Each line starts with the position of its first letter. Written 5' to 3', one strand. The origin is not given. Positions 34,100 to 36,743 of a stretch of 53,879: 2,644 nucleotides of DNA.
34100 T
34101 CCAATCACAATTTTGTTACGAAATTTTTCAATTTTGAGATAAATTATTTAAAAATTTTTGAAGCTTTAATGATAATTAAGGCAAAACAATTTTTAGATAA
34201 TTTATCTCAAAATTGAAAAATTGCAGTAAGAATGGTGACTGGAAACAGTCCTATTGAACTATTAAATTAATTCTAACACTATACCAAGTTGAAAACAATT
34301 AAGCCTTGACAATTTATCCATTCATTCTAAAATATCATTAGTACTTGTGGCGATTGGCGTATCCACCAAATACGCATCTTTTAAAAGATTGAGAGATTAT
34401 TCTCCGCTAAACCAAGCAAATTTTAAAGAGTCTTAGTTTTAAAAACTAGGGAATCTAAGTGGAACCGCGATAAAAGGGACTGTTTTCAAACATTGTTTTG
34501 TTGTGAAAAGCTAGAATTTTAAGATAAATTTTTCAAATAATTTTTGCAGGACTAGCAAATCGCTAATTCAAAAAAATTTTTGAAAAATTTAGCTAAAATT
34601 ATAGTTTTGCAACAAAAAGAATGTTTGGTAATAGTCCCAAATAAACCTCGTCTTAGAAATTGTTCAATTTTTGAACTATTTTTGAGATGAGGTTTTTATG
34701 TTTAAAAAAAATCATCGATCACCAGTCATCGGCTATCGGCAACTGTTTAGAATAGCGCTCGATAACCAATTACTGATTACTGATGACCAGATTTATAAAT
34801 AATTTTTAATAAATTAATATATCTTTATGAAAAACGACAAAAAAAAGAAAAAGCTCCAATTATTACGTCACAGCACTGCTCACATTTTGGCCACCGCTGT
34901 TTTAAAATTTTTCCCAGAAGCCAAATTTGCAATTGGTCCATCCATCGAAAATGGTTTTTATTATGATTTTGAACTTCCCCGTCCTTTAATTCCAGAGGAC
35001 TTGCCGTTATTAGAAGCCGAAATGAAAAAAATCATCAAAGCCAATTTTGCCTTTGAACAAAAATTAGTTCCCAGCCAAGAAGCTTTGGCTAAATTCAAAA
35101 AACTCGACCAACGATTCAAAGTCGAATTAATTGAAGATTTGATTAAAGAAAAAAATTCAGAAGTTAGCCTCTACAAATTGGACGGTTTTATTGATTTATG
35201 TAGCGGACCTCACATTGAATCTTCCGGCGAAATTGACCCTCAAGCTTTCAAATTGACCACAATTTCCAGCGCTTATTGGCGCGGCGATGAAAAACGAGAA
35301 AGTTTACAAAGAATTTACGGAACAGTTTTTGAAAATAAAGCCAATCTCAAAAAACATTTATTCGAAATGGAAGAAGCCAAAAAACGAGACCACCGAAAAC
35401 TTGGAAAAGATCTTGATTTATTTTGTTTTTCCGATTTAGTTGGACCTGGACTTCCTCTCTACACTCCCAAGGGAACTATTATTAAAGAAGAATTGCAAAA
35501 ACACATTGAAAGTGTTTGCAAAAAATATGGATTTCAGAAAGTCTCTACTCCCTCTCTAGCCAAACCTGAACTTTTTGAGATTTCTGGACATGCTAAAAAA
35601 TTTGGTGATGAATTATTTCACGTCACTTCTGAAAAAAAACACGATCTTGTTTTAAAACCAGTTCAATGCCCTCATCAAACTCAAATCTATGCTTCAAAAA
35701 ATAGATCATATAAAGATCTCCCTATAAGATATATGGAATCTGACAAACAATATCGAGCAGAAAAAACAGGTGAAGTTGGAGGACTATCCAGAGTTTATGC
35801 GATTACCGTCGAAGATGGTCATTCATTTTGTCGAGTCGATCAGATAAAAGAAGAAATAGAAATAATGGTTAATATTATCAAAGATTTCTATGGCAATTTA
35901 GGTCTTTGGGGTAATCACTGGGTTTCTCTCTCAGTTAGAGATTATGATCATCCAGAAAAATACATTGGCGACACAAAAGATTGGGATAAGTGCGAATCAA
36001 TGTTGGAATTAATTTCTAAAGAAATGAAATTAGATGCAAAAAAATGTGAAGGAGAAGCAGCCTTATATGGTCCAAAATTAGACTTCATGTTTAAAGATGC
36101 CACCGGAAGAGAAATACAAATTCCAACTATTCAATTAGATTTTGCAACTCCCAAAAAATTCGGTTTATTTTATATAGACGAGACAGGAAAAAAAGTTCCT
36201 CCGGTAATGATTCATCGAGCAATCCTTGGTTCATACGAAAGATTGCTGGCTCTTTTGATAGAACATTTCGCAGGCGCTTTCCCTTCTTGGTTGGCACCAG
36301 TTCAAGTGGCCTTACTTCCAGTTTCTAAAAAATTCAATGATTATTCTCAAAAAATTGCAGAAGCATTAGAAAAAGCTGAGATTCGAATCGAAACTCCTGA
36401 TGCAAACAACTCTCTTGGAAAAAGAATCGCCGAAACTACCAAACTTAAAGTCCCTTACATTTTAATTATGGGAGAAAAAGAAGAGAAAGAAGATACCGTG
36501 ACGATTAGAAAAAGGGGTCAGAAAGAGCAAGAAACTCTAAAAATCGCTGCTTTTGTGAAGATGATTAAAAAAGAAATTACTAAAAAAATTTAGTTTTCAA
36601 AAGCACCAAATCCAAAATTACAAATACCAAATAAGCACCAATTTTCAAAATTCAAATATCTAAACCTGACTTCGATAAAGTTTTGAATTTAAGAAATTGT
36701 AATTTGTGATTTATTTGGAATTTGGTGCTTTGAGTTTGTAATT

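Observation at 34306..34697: thrS T-box leader with a complete 163-bp MITE-like element inserted in the antiterminator loop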

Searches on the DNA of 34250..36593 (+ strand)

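Call 4: search_rna_families(source=window, start=34250, end=34850, threshold=evalue, max_evalue=10, show_alignments=6)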
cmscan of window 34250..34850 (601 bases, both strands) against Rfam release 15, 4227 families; matches with E-value up to 10: 19.
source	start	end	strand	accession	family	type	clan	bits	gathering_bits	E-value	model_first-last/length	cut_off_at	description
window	34476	34638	-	RF00885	MIR821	Gene; miRNA;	-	24.1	249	0.025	44-232/275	no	MIR821 microRNA precursor family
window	34522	34594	-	RF04225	MIR7502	Gene; miRNA;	-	23.3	71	3.3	1-143/143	no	MIR7502 microRNA precursor family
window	34526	34580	-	RF04355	Plastid-atpF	Intron;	-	22.6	52.5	1.4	1-53/53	no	Plastid-atpF group II-D1 intron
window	34408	34533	+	RF01981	PCGEM1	Gene; lncRNA;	-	20.7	75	2.3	1-132/132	no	Prostate-specific transcript 1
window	34328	34490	+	RF00230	T-box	Cis-reg; leader;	-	18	93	0.096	1-219/219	no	T-box leader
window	34512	34604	+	RF03926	MIR1435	Gene; miRNA;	-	17.7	94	7.1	1-186/186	no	MIR1435 microRNA precursor family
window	34524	34590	-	RF03217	mir-3167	Gene; miRNA;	-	17.6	86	2.9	1-59/59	no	mir-3167 microRNA precursor family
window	34650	34734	+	RF00160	snoZ159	Gene; snRNA; snoRNA; CD-box;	CL00065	16.1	39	5.3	1-86/86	no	Small nucleolar RNA Z159/U59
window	34500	34614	-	RF04097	MIR2630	Gene; miRNA;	-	16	144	1.3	1-229/229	no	MIR2630 microRNA precursor family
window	34523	34593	-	RF04099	MIR837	Gene; miRNA;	-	15.7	117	3.8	1-122/122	no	MIR837 microRNA precursor family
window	34644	34696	+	RF04106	mir-1303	Gene; miRNA;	-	15.4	107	6.4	1-85/85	no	mir-1303 microRNA precursor family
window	34640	34697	-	RF04136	MIR1862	Gene; miRNA;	-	15.3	84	5.3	1-90/90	no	MIR1862 microRNA precursor family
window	34505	34610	+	RF04145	MIR8706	Gene; miRNA;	-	15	95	8.2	1-101/101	no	MIR8706 microRNA precursor family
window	34328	34447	+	RF01237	snR161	Gene; snRNA; snoRNA; HACA-box;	CL00036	14.9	50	6.6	1-165/165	no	Small nucleolar RNA snR161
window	34615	34805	-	RF01407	STnc560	Gene; sRNA;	-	14.4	55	1.5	1-214/214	no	STnc560 Hfq binding RNA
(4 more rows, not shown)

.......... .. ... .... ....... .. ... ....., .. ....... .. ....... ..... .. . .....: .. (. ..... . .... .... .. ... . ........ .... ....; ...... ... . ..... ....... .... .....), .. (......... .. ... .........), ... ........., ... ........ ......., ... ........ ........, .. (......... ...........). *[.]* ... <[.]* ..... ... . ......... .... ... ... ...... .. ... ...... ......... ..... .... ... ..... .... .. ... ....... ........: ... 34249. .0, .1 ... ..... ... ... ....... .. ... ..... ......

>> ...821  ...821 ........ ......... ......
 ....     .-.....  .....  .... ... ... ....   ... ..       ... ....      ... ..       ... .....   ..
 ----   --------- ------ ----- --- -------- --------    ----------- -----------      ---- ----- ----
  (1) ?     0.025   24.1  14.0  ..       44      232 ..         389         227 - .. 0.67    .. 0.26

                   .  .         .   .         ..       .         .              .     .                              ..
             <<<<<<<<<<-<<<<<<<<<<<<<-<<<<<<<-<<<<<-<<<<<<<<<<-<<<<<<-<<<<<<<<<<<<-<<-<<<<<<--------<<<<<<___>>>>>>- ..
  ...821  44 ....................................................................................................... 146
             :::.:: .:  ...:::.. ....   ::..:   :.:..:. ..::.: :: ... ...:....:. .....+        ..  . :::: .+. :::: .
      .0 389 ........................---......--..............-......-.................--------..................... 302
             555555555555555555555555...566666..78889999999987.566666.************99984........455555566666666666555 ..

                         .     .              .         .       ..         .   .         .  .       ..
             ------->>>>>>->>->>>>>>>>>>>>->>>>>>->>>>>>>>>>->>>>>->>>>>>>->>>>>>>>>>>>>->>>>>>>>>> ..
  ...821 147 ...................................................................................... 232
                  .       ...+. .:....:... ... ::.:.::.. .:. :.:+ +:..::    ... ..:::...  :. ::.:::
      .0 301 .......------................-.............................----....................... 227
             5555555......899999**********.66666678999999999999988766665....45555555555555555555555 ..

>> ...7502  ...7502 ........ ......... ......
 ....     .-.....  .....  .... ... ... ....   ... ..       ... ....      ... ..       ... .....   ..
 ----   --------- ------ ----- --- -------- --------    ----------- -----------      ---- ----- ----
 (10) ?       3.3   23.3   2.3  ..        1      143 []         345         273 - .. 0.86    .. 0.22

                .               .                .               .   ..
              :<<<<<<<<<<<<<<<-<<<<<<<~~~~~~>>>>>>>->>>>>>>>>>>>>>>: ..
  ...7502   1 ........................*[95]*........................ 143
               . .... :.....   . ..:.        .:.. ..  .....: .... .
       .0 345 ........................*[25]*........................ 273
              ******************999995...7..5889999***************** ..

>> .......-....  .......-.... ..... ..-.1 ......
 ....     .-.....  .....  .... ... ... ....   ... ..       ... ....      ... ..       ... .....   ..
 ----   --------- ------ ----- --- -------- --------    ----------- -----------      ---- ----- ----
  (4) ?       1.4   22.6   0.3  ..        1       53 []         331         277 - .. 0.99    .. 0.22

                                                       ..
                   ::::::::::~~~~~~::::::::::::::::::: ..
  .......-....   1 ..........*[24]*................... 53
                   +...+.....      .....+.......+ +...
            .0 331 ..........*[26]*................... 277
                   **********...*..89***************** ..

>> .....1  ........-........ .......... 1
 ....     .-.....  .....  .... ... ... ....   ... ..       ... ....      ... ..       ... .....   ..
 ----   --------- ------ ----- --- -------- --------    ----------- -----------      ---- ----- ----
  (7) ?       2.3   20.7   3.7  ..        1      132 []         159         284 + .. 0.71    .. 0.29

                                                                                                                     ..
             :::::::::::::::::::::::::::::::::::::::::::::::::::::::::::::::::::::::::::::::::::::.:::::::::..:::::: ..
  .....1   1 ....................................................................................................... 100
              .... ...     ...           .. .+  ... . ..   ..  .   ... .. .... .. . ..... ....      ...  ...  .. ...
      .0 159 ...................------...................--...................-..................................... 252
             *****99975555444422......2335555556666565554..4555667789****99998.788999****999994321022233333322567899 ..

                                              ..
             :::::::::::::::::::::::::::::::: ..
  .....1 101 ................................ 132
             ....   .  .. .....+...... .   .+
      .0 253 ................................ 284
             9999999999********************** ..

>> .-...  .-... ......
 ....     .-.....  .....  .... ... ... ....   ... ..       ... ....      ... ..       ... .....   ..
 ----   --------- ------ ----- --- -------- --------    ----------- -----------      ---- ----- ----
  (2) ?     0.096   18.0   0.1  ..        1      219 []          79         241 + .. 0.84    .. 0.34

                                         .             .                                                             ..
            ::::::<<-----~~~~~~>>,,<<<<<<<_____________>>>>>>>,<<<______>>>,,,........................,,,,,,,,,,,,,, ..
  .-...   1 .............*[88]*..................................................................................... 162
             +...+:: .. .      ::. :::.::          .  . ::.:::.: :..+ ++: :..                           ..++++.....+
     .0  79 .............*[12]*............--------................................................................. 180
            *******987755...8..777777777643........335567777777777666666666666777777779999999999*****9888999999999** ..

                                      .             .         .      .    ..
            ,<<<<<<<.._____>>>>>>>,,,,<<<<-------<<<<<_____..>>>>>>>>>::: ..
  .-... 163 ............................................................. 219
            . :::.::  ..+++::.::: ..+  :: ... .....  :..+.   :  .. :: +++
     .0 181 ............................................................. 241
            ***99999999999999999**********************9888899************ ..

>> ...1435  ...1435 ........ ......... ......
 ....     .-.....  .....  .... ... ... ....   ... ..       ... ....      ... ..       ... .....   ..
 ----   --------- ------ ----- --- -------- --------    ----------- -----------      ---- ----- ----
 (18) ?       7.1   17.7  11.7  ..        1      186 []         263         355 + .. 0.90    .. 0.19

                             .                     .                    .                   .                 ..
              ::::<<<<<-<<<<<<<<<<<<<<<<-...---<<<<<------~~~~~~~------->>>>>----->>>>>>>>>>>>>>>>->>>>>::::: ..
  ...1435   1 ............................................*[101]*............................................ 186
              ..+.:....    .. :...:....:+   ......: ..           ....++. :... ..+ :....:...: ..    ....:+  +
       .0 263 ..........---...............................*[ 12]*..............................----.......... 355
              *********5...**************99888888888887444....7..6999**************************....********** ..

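Call 14: search_rna_families(sources=[L002, L003, L004, L005, L006, L007, L008, L009, L010, L011, L012, L013, L014, L015, L016, L017, L018, L019, L030], threshold=gathering, show_alignments=0)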
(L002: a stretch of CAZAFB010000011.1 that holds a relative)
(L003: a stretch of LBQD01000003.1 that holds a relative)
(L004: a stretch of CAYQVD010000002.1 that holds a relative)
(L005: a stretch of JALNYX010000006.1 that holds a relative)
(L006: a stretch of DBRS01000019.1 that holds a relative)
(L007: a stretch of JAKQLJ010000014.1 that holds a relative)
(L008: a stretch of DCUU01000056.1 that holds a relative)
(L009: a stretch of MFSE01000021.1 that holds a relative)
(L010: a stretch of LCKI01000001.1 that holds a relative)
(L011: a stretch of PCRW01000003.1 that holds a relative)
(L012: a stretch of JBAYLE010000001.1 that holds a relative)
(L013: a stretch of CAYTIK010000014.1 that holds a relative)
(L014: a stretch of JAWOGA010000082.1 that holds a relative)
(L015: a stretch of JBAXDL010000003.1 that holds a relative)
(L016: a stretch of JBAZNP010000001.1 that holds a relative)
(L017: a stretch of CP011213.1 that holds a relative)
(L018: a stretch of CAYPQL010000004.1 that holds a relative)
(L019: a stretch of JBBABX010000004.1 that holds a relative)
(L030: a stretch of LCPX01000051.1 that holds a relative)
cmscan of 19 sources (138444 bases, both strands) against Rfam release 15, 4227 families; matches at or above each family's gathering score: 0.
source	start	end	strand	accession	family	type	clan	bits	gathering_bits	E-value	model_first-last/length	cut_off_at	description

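Call 38: search_rna_families(sources=[L144, L004, L014, L114, L129, L027, L102, L108, L082, L013], threshold=evalue, max_evalue=0.5, show_alignments=3)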
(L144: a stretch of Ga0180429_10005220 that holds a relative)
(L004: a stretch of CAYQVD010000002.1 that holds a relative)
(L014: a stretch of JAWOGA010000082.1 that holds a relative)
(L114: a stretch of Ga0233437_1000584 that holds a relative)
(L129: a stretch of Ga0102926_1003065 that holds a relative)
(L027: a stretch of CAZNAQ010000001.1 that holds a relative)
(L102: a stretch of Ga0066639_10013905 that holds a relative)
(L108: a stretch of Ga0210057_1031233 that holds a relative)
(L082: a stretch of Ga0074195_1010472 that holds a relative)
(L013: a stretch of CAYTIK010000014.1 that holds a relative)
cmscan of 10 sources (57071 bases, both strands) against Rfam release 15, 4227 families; matches with E-value up to 0.5: 13.
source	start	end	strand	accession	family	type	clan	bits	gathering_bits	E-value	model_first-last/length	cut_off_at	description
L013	2798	2933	+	RF00230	T-box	Cis-reg; leader;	-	54.4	93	3.7e-09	1-219/219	no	T-box leader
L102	351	503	+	RF00230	T-box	Cis-reg; leader;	-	47.7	93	2e-07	1-219/219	no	T-box leader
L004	2743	2914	+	RF00230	T-box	Cis-reg; leader;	-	44.3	93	1.5e-06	1-219/219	no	T-box leader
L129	1635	1792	+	RF00230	T-box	Cis-reg; leader;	-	41.7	93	6.9e-06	1-219/219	no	T-box leader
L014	1214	1358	+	RF00230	T-box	Cis-reg; leader;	-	38.7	93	4.1e-05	1-219/219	no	T-box leader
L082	1784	1933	+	RF00230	T-box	Cis-reg; leader;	-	37.8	93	7.3e-05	1-219/219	no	T-box leader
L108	403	593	+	RF00230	T-box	Cis-reg; leader;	-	37.5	93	8.6e-05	1-219/219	no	T-box leader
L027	198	428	+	RF00230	T-box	Cis-reg; leader;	-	34.9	93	0.00039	1-219/219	no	T-box leader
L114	1251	1433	+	RF00230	T-box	Cis-reg; leader;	-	33.4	93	0.00096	1-219/219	no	T-box leader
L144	1802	1945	-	RF02748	FtrB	Gene; sRNA;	-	30.9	66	0.43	1-115/115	no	Francisella sRNA B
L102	482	604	-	RF02320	TtnuHACA13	Gene; snRNA; snoRNA; HACA-box;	-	30.7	100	0.15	1-134/134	no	Tetrahymena snoRNA TtnuHACA13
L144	1557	1785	+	RF00230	T-box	Cis-reg; leader;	-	27.5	93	0.031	1-219/219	no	T-box leader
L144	1835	1927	-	RF04139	MIR841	Gene; miRNA;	-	26.4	200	0.29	48-165/212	no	MIR841 microRNA precursor family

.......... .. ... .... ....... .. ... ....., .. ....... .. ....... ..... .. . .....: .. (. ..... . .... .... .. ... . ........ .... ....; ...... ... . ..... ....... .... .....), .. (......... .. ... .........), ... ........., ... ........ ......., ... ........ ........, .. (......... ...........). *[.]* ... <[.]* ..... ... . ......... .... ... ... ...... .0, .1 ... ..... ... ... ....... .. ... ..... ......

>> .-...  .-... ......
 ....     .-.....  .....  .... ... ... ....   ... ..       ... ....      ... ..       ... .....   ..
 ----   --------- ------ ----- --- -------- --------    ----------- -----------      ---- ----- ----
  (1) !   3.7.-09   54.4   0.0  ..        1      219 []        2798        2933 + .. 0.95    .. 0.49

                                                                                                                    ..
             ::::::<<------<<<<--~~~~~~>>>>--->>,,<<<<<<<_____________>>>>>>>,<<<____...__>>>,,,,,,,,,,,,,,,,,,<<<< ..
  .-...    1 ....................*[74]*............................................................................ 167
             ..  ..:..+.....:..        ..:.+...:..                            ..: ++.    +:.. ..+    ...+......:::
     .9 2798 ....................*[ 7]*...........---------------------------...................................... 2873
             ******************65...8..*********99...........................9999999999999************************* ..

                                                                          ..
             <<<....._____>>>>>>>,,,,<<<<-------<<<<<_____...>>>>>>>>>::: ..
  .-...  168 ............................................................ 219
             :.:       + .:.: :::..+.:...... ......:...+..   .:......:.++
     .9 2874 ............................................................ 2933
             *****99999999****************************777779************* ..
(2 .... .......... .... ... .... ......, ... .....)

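Call 42: build_rna_model(alignment_id=A4, structure=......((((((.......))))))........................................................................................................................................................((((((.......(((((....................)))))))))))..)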
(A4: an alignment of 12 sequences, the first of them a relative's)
Model R1 built from alignment A4 (12 sequences, 228 columns); structure: as given.
model positions 142; base pairs 17; branch points 1; effective number of sequences 5.49; information 0.59 bits per position. Calibrated on 0.2 Mb of random sequence (short: E-values are rough).
structure used (alignment columns):
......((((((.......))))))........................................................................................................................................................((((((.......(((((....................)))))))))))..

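Call 43: search_with_rna_model(model_id=R1, source=window, max_evalue=10, show_alignments=2)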
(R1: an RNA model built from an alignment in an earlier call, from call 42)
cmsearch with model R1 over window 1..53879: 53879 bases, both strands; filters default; matches with E-value up to 10: 5.
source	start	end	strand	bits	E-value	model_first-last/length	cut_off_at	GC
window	34352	34491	+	64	1.1e-11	1-142/142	no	0.36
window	2308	2449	+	12.8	0.49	1-142/142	no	0.33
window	53106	53187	-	7.5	6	1-142/142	no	0.27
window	50319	50445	+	7.4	6.5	1-142/142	no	0.27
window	25045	25129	-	6.9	8.1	1-142/142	no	0.26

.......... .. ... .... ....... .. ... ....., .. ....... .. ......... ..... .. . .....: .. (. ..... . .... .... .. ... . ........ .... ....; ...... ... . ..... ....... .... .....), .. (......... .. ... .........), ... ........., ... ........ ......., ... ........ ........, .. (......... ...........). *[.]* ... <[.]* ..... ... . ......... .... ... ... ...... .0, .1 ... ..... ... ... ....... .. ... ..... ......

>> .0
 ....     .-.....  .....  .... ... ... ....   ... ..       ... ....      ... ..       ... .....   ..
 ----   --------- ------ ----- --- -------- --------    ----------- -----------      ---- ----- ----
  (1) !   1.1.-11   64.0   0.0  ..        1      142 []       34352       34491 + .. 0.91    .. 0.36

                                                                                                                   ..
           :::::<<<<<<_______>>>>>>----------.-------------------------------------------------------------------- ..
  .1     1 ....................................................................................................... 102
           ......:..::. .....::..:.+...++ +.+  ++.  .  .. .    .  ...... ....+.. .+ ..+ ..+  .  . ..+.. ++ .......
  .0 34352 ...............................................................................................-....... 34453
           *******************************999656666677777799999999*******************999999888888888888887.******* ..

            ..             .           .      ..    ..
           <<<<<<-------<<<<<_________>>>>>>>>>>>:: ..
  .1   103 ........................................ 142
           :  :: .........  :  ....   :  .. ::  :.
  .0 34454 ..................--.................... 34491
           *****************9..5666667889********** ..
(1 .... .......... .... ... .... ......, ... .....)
